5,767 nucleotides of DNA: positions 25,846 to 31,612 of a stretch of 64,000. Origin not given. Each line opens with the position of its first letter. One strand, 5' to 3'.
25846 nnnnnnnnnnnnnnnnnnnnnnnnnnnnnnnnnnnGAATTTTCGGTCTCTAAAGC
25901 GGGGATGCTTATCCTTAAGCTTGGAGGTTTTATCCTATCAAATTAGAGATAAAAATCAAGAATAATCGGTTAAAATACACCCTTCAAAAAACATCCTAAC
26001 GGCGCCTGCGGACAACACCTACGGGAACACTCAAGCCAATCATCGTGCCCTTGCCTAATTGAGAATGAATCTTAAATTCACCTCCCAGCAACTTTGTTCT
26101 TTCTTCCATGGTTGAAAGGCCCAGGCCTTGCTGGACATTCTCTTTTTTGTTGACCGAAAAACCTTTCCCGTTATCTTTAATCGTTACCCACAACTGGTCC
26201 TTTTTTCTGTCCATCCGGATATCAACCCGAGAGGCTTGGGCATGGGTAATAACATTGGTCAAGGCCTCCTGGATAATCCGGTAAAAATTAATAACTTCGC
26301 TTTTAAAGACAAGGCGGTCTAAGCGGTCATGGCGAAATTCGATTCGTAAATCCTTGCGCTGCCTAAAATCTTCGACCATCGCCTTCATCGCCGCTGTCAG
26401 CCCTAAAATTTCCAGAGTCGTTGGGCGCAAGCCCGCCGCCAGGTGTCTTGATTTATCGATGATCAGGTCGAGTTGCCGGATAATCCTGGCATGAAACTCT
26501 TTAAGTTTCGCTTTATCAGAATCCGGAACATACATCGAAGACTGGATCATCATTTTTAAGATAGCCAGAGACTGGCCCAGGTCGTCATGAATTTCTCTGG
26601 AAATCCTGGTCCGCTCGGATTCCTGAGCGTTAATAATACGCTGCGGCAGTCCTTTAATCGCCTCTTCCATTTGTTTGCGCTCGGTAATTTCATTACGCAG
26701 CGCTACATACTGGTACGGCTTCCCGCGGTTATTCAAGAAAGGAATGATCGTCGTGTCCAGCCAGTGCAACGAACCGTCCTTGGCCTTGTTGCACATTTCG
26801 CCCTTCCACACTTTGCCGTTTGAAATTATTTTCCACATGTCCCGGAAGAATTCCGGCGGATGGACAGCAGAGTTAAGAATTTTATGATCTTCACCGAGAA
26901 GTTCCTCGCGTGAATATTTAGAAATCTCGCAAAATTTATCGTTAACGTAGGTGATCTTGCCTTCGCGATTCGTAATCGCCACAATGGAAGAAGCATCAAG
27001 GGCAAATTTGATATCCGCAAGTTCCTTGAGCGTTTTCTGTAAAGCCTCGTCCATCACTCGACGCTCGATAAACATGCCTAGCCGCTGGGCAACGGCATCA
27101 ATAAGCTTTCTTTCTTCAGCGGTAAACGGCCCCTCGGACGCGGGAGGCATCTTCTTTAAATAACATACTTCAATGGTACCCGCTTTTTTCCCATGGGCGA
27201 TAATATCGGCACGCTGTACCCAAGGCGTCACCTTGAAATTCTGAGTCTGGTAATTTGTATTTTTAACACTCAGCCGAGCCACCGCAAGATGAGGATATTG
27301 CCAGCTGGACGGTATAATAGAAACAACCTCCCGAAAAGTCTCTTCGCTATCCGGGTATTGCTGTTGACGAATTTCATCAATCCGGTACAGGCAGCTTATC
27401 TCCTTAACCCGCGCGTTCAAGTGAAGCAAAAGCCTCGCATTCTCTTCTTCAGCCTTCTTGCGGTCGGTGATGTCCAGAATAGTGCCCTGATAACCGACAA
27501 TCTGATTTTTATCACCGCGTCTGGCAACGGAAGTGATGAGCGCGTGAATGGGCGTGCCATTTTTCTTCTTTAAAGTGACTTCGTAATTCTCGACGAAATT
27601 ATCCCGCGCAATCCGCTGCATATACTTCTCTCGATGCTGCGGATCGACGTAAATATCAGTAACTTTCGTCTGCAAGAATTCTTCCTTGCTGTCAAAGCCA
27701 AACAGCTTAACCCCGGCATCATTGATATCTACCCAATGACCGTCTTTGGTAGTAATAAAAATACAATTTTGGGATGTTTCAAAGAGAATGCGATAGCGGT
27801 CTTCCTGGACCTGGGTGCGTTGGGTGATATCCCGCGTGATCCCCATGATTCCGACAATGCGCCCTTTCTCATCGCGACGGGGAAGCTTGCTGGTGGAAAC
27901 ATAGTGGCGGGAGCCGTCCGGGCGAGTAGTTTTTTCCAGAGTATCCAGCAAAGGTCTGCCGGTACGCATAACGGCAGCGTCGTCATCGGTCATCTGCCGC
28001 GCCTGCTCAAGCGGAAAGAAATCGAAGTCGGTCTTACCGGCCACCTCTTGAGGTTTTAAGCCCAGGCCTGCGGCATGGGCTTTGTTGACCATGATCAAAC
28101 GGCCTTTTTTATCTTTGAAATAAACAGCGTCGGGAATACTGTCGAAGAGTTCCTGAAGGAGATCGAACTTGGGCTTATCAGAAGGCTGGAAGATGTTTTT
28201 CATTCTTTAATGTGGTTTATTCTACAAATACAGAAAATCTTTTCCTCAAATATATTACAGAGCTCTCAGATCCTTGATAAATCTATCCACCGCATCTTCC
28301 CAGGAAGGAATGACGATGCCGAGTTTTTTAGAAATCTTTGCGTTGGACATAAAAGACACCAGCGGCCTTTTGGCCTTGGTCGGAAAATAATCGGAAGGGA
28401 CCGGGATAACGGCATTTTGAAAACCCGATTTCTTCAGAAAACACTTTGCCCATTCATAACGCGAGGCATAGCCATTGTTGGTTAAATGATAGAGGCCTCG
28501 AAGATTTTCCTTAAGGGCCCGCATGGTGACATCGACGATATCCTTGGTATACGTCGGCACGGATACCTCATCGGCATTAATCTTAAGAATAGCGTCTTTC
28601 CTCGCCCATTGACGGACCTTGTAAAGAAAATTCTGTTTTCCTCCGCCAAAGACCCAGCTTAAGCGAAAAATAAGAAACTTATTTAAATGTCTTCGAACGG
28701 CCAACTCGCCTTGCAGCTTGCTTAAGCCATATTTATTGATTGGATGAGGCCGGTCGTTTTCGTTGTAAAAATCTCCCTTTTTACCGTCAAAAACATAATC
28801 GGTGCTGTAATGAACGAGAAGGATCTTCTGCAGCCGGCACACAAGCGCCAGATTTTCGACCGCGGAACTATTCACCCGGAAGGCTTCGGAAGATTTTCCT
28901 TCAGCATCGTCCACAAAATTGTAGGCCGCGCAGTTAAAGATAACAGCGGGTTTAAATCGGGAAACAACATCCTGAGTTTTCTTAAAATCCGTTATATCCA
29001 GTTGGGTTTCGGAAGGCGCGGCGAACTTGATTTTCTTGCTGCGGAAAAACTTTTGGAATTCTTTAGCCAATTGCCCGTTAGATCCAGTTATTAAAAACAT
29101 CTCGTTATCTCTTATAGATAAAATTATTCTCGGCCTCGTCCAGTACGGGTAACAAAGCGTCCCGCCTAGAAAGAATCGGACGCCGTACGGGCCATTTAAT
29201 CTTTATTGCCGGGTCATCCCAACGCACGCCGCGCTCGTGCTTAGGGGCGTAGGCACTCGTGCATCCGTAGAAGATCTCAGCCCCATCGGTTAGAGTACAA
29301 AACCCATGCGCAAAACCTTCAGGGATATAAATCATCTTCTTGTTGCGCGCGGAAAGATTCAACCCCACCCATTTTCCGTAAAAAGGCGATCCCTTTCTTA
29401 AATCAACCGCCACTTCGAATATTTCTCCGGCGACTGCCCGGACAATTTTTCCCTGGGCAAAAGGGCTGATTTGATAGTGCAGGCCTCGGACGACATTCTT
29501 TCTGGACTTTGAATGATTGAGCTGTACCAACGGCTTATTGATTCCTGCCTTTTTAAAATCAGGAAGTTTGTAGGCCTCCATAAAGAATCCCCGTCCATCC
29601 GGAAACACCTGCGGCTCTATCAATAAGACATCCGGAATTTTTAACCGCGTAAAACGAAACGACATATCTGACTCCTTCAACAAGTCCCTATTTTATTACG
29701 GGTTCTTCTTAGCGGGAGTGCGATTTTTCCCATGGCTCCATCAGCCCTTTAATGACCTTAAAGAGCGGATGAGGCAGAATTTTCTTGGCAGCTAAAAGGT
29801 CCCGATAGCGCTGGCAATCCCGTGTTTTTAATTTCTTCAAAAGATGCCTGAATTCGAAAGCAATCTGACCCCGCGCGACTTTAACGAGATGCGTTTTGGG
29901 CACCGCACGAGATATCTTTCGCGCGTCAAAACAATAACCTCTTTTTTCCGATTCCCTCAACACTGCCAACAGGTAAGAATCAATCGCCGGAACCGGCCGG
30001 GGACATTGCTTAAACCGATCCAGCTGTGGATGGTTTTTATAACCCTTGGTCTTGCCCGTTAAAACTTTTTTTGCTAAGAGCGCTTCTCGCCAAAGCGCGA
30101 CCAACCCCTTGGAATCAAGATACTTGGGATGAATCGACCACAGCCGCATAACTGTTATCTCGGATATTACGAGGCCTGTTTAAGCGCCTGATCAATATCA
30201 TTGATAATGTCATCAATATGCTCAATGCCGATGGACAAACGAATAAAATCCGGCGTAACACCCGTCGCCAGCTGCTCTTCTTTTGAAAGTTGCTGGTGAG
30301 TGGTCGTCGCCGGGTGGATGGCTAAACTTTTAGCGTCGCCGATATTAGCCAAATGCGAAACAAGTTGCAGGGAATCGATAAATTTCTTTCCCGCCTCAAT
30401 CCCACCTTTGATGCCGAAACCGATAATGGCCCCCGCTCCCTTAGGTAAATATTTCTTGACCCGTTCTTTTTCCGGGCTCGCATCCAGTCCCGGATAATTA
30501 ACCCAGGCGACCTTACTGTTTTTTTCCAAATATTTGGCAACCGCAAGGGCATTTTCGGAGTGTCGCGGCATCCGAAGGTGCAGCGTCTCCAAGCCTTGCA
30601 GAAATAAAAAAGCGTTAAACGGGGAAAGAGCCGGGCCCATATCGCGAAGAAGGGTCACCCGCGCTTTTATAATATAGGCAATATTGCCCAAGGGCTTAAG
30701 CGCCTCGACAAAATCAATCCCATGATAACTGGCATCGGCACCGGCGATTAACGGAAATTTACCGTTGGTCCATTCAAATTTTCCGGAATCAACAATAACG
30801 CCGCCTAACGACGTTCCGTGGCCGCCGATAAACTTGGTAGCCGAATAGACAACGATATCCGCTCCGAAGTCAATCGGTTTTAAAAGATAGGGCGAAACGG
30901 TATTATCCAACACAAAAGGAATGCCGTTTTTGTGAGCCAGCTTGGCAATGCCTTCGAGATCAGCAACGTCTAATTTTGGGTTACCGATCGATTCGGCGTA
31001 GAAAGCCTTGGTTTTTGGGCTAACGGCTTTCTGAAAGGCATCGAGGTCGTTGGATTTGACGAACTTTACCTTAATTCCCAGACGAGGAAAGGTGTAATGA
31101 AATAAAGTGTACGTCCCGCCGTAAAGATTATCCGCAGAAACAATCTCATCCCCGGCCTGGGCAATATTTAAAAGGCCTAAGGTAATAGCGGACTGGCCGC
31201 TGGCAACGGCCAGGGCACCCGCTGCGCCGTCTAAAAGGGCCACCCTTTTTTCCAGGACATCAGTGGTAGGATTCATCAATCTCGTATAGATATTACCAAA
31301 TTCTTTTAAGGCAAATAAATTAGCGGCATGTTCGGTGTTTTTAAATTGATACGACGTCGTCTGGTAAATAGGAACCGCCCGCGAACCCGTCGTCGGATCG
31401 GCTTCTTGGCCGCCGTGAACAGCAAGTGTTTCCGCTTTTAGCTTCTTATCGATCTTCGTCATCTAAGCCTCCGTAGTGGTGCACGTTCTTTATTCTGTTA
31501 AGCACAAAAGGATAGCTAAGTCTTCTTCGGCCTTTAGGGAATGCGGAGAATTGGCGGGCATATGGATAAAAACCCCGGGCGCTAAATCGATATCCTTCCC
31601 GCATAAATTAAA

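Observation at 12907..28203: Mrp-Mbh type group-4 [NiFe]-hydrogenase operon genetically fused to an AsrAB / sulfhydrogenase-beta-gamma-like NAD(P)H module and an embedded receiver-only regulator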

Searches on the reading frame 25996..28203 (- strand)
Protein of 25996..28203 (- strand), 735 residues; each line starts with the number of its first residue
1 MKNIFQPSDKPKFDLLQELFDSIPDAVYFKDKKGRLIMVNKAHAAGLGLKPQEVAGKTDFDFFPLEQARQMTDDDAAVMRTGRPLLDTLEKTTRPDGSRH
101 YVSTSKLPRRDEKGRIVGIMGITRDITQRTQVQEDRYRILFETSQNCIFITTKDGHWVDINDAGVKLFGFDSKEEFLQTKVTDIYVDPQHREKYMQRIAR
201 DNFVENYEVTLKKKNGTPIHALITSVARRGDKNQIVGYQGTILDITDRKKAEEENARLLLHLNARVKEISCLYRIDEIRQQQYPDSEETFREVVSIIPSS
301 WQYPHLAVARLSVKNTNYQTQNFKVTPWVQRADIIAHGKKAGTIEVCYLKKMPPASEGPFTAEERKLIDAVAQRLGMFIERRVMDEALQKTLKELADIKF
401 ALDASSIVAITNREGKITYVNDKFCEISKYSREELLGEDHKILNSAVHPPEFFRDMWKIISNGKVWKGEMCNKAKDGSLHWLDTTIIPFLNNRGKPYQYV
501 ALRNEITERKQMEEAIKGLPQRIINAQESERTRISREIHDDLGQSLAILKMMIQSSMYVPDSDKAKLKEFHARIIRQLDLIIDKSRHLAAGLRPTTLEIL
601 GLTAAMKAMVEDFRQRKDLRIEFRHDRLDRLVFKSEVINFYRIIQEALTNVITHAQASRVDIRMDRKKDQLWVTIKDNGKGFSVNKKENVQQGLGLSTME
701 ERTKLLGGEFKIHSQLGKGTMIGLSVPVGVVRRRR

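Call 3: search_protein_families(library=pfam, proteins=[window:25996-28203:-])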
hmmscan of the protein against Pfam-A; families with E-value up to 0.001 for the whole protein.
window:25996-28203:- (735 aa): 10 families
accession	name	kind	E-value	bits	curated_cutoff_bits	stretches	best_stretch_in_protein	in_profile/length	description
PF13426.13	PAS_9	-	1.5e-46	157.3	27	3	146-247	2-103/103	PAS domain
PF08448.16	PAS_4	-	1.8e-45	154.1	23.1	3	20-130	1-109/110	PAS fold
PF00989.32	PAS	-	3.4e-38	130.6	22.6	3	136-245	2-113/113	PAS fold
PF08447.18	PAS_3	-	1.4e-22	80.1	25.6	1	418-501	2-87/89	PAS fold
PF13188.13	PAS_8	-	2.1e-17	62.8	21.8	2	15-65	2-52/65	PAS domain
PF02518.31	HATPase_c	-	2.4e-15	57.4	26.4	1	639-728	5-109/111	Histidine kinase-, DNA gyrase B-, and HSP90-like ATPase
PF07730.19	HisKA_3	-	2.2e-12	47.8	24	1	530-597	1-68/68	Histidine kinase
PF13581.12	HATPase_c_2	-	1e-06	29.2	27.4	1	643-694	35-100/127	Histidine kinase-like ATPase domain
PF24820.1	Diguanyl_cycl_sensor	-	0.00011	22.5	28.1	0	143-209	4-68/109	Diguanylate cyclase-like sensor domain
PF13589.12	HATPase_c_3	-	0.00036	21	25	1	643-719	6-76/137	Histidine kinase-, DNA gyrase B-, and HSP90-like ATPase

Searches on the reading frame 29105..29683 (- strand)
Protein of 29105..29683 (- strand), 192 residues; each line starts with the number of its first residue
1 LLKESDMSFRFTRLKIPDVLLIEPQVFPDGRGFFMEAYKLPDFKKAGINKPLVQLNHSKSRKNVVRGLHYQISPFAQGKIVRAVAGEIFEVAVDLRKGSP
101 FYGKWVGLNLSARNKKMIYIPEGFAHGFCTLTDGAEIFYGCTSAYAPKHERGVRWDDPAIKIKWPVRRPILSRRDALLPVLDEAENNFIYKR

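Call 44: search_protein_families(library=pfam, proteins=[window:29105-29683:-], max_evalue=0.00001)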
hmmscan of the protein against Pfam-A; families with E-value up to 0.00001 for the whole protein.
window:29105-29683:- (192 aa): 1 family
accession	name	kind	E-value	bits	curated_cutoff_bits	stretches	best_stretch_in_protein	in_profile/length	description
PF00908.23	dTDP_sugar_isom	-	2.8e-69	232.6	27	1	14-182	2-167/168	dTDP-4-dehydrorhamnose 3,5-epimerase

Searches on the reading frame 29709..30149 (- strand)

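Call 45: search_protein_families(library=pfam, proteins=[window:29709-30149:-], max_evalue=0.00001)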
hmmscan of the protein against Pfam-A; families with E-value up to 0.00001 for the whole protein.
window:29709-30149:- (146 aa): 1 family
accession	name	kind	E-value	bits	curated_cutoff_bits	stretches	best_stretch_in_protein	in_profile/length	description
PF03013.19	Pyr_excise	-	3.1e-24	85.6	23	1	1-78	1-79/81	Pyrimidine dimer DNA glycosylase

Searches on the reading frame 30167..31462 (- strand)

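Call 45: search_protein_families(library=pfam, proteins=[window:30167-31462:-], max_evalue=0.00001)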
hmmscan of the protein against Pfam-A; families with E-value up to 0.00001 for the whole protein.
window:30167-31462:- (431 aa): 4 families
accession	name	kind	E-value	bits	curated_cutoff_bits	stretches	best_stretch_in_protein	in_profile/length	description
PF01053.26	Cys_Met_Meta_PP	-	3.4e-137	457.5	27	1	11-428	1-381/381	Cys/Met metabolism PLP-dependent enzyme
PF00155.27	Aminotran_1_2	-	1.6e-06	28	19.7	1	67-224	44-233/361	Aminotransferase class I and II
PF00266.25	Aminotran_5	-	2e-06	27.5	21.5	1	92-218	76-209/371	Aminotransferase class-V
PF01041.23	DegT_DnrJ_EryC1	-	7.5e-06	25.8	19.8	0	64-186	23-145/360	DegT/DnrJ/EryC1/StrS aminotransferase family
